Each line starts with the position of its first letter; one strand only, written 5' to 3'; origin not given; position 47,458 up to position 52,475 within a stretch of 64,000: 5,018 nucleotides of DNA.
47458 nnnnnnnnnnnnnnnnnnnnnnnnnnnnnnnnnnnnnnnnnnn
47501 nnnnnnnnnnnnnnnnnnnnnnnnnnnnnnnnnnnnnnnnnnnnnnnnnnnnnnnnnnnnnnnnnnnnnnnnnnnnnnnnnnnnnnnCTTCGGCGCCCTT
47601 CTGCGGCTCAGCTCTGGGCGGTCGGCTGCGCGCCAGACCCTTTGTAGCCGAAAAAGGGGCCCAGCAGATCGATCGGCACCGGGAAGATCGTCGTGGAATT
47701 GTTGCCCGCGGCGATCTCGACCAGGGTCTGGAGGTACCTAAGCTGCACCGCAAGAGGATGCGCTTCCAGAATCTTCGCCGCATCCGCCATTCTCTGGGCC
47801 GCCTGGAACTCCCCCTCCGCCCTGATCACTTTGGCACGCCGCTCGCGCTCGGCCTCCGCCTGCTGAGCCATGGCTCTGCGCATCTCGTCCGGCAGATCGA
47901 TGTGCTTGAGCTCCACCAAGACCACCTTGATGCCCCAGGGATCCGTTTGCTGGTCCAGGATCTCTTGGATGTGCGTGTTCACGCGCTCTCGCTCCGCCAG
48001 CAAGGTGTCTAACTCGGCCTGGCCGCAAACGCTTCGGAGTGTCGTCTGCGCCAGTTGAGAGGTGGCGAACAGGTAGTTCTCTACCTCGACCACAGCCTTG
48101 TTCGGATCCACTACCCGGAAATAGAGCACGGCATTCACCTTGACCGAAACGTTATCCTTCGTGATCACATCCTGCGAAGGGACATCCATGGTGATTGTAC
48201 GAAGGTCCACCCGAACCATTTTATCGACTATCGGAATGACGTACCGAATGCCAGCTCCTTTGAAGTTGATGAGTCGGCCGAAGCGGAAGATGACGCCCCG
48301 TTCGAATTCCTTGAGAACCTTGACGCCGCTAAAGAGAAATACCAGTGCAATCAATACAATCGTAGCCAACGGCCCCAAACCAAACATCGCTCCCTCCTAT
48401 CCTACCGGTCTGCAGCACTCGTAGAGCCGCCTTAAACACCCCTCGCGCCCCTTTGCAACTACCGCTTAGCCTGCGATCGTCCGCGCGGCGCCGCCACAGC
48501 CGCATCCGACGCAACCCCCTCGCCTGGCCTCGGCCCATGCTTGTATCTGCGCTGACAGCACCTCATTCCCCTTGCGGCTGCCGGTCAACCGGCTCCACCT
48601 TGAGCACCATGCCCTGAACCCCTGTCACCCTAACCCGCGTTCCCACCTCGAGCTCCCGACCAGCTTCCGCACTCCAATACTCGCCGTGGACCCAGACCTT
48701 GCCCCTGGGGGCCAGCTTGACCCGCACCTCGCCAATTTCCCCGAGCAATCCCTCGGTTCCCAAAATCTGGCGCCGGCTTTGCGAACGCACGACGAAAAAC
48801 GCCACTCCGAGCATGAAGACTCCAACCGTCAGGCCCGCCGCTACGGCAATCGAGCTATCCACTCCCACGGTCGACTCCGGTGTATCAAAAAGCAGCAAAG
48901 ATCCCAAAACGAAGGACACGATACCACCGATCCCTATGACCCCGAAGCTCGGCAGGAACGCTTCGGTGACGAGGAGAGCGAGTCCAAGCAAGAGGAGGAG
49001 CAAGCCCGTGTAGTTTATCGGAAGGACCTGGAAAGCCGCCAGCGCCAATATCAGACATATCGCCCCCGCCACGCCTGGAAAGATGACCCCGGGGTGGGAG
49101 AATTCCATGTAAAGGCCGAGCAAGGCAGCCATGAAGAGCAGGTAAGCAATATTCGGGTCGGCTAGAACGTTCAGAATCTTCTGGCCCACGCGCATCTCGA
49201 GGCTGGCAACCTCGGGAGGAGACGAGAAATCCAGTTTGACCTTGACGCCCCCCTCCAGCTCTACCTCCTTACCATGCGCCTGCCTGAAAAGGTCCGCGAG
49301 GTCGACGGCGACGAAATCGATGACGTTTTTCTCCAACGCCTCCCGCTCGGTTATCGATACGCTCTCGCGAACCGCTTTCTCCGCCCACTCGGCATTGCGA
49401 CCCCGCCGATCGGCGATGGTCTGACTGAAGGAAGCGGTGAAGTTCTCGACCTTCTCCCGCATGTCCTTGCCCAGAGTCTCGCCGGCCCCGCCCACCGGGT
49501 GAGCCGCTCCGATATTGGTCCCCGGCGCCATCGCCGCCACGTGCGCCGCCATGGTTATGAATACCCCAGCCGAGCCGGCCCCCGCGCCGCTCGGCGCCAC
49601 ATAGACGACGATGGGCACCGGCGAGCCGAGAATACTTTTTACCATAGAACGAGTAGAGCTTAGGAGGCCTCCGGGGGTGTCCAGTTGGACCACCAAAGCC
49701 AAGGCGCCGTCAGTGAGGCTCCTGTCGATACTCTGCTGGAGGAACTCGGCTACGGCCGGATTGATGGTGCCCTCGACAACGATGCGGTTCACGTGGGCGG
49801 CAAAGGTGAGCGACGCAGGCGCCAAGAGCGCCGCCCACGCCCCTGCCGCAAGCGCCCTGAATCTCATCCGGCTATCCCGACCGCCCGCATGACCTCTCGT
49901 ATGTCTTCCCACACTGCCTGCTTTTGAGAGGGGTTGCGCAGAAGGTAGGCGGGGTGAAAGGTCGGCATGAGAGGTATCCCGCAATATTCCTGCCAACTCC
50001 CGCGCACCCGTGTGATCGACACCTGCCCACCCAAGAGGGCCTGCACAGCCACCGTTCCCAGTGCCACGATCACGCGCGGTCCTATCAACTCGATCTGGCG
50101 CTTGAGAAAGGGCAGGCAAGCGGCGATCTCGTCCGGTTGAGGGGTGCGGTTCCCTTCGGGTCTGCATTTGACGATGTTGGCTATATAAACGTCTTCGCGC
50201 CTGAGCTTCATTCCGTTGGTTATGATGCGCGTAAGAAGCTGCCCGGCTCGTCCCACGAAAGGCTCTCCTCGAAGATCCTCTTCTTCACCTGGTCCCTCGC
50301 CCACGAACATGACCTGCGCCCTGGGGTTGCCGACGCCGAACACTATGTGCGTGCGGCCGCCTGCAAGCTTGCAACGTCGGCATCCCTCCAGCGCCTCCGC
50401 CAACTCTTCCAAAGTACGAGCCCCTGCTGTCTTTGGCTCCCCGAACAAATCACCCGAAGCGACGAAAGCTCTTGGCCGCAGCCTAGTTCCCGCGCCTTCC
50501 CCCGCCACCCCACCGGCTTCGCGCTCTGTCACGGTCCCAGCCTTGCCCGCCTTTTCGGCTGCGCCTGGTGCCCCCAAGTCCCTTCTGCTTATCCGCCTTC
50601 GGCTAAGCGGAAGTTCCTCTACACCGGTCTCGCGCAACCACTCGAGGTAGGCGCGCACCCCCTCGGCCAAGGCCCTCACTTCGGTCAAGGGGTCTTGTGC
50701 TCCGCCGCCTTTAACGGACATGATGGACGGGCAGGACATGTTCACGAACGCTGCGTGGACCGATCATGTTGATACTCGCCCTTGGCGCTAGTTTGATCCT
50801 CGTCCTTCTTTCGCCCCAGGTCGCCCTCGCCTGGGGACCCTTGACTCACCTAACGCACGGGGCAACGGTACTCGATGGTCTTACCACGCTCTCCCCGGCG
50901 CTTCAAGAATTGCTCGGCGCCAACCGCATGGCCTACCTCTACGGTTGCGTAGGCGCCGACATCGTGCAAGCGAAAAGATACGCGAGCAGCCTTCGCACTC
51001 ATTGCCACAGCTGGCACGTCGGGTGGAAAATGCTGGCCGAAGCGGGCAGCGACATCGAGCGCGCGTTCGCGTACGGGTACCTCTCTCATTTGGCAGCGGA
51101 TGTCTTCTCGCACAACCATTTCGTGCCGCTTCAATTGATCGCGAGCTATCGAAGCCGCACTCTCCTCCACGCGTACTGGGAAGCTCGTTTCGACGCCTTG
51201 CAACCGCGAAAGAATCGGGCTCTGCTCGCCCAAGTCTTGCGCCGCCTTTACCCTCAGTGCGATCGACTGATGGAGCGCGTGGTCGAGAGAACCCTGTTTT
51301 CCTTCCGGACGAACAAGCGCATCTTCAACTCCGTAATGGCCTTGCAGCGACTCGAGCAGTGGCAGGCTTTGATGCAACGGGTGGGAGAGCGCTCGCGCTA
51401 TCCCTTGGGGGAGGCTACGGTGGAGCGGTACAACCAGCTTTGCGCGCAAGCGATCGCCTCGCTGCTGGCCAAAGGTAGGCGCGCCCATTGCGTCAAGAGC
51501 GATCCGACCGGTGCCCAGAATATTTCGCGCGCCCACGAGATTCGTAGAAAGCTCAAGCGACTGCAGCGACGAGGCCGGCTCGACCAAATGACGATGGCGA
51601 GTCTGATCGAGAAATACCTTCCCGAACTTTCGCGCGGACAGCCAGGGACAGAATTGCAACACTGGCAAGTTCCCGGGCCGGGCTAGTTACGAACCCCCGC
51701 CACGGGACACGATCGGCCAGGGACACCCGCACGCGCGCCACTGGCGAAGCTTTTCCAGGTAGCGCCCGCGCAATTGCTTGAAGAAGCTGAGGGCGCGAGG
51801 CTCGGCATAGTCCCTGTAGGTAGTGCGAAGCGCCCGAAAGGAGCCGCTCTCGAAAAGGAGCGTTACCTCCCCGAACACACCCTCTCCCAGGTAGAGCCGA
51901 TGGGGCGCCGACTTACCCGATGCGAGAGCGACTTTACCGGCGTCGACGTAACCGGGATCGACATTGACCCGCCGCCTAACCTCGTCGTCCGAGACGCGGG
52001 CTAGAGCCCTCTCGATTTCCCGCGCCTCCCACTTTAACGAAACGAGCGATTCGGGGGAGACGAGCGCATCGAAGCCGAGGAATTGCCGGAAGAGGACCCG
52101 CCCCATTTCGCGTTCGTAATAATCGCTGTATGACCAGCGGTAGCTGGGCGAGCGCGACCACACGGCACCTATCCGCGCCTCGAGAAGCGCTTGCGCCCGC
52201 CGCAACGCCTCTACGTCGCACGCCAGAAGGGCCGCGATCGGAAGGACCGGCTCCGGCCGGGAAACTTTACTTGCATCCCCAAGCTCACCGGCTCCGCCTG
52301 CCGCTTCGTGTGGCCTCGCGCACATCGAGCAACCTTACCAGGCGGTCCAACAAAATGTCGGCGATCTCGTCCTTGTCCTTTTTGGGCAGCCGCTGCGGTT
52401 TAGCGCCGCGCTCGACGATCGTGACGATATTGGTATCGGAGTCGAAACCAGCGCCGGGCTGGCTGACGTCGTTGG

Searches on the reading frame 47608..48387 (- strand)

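Call 33: search_protein_families(library=pfam, proteins=[window:47608-48387:-], max_evalue=0.001)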
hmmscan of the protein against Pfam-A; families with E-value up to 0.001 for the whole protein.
window:47608-48387:- (259 aa): 1 family
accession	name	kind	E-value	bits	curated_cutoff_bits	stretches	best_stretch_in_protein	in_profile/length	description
PF01145.31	Band_7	-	5.4e-41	141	23.6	1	25-193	3-175/176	SPFH domain / Band 7 family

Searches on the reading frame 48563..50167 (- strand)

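Call 33: search_protein_families(library=pfam, proteins=[window:48563-50167:-], max_evalue=0.001)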
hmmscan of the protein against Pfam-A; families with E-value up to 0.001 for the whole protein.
window:48563-50167:- (534 aa): 3 families
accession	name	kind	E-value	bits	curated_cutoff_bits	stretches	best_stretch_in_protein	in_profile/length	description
PF24961.1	NfeD_membrane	-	2e-29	102.5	26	1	339-456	1-117/119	NfeD integral membrane domain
PF25145.1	NfeD1b_N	-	4.1e-20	72.6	40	1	126-284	2-153/189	NfeD1b, N-terminal domain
PF01957.25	NfeD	-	2.3e-15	57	29.1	1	472-526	2-57/57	NfeD-like C-terminal, partner-binding domain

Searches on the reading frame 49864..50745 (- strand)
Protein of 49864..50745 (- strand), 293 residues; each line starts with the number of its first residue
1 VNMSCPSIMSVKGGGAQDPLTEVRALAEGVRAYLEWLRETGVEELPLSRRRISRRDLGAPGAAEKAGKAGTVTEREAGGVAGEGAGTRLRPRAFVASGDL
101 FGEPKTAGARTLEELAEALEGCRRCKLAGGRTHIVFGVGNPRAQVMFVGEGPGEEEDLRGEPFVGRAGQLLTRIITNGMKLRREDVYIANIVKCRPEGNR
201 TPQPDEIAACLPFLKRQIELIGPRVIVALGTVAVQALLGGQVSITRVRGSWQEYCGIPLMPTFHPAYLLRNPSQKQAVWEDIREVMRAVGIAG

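Call 33: search_protein_families(library=pfam, proteins=[window:49864-50745:-], max_evalue=0.001)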
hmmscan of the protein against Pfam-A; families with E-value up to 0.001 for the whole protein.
window:49864-50745:- (293 aa): 1 family
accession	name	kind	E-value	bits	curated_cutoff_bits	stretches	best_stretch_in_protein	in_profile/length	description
PF03167.25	UDG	-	4e-40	137.6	24.3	1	136-282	1-140/141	Uracil DNA glycosylase superfamily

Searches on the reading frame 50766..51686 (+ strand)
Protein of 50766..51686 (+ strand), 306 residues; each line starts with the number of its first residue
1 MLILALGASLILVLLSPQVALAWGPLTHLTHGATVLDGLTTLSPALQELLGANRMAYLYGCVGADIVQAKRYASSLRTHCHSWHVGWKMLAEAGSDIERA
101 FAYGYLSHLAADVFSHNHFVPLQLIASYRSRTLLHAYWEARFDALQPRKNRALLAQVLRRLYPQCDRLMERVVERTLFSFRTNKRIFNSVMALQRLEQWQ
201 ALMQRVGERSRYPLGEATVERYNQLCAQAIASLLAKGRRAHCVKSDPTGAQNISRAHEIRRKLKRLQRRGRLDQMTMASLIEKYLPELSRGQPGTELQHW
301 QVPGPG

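Call 3: search_protein_families(library=pfam, proteins=[window:50766-51686:+], max_evalue=0.01)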
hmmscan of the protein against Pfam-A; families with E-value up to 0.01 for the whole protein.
window:50766-51686:+ (306 aa): 1 family
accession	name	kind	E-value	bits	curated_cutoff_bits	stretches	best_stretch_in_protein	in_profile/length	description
PF00882.24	Zn_dep_PLPC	-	5.7e-19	69.1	26.8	1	27-146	1-124/167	Zinc dependent phospholipase C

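Call 4: search_protein_families(library=ncbifam, proteins=[window:50766-51686:+], max_evalue=0.01)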
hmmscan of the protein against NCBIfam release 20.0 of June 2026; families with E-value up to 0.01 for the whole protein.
window:50766-51686:+ (306 aa): 0 families

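Call 76: search_solved_structures(query=window:50766-51686:+, max_evalue=1, show_alignments=1)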
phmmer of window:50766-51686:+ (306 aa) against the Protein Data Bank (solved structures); distinct sequences matched with E-value up to 1: 2.
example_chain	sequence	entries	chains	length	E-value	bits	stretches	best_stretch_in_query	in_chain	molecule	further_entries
1pea_A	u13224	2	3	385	0.9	12.4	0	152-220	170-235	AMIDASE OPERON | AMIC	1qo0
1qnl_A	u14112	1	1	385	0.9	12.4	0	152-220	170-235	ALIPHATIC AMIDASE EXPRESSION-REGULATING PROTEIN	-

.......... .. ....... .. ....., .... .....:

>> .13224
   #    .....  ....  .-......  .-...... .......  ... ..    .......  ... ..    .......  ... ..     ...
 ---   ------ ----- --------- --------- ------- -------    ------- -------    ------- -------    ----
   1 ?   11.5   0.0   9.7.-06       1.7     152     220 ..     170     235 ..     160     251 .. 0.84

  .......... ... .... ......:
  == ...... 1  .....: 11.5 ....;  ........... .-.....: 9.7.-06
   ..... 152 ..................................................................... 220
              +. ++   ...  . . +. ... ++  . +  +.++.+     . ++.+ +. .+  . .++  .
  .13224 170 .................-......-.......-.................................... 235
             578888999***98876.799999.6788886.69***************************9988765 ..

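Call 86: search_protein_families(library=ncbifam, proteins=[window:50766-51686:+], max_evalue=0.1)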
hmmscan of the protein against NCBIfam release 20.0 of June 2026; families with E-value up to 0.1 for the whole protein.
window:50766-51686:+ (306 aa): 0 families

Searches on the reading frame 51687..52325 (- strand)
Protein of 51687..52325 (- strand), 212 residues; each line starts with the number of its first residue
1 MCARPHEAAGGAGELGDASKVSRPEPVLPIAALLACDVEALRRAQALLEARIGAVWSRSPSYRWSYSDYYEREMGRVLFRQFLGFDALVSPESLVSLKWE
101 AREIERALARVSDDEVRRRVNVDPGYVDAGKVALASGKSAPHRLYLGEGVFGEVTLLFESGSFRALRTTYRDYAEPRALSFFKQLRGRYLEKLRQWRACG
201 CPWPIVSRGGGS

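Call 3: search_protein_families(library=pfam, proteins=[window:51687-52325:-], max_evalue=0.01)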
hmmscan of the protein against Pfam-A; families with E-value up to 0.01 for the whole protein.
window:51687-52325:- (212 aa): 1 family
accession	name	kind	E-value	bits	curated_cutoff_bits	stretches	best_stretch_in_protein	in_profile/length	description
PF14385.11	DUF4416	-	1.4e-44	152.4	27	1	30-189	6-162/162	Domain of unknown function (DUF4416)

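Call 4: search_protein_families(library=ncbifam, proteins=[window:51687-52325:-], max_evalue=0.01)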
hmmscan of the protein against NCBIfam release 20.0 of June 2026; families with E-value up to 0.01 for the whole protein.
window:51687-52325:- (212 aa): 0 families

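Call 86: search_protein_families(library=ncbifam, proteins=[window:51687-52325:-], max_evalue=0.1)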
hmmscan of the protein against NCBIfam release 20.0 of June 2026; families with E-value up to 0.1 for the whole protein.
window:51687-52325:- (212 aa): 0 families
